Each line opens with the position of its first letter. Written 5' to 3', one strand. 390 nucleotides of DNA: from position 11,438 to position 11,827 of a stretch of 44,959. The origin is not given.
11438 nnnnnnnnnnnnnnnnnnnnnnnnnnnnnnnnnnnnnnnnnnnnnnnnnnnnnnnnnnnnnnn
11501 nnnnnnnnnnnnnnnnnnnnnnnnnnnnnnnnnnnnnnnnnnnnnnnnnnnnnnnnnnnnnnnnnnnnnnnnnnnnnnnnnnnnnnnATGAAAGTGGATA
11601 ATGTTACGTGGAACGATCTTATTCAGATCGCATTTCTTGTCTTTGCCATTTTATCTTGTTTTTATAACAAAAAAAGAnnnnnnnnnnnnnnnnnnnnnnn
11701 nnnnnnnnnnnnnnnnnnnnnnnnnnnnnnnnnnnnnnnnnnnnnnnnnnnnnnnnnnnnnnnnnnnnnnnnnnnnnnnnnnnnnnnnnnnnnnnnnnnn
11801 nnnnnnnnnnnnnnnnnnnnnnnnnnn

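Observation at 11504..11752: Long-range 5'-3' closure and RBS-sequestering switch in the peptide mRNAs, supported by compensatory differences between the two copies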

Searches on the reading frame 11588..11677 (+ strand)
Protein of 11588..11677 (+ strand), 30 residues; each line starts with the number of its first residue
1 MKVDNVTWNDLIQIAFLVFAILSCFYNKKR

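Call 11: search_protein_families(library=pfam, proteins=[window:11588-11677:+], max_evalue=10)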
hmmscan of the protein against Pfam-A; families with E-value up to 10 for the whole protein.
seq(30 aa): 0 families

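Call 12: search_protein_families(library=ncbifam, proteins=[window:11588-11677:+], max_evalue=10)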
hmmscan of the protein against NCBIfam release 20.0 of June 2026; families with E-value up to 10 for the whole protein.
seq(30 aa): 0 families

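Call 39: search_protein_families(library=pfam, proteins=[window:11594-11677:+], max_evalue=10)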
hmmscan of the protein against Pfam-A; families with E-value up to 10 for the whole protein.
seq(28 aa): 0 families

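Call 71: search_protein_families(library=pfam, alignment_id=A3, max_evalue=0.01)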
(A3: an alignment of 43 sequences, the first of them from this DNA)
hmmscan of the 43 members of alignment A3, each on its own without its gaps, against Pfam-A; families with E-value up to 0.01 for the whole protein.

A. member 1, seq(28 aa): 0 families

B. families by the number of members that match (of 43 scanned): 1 family
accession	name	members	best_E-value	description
PF16935.10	Hol_Tox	18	1.8e-08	Putative Holin-like Toxin (Hol-Tox)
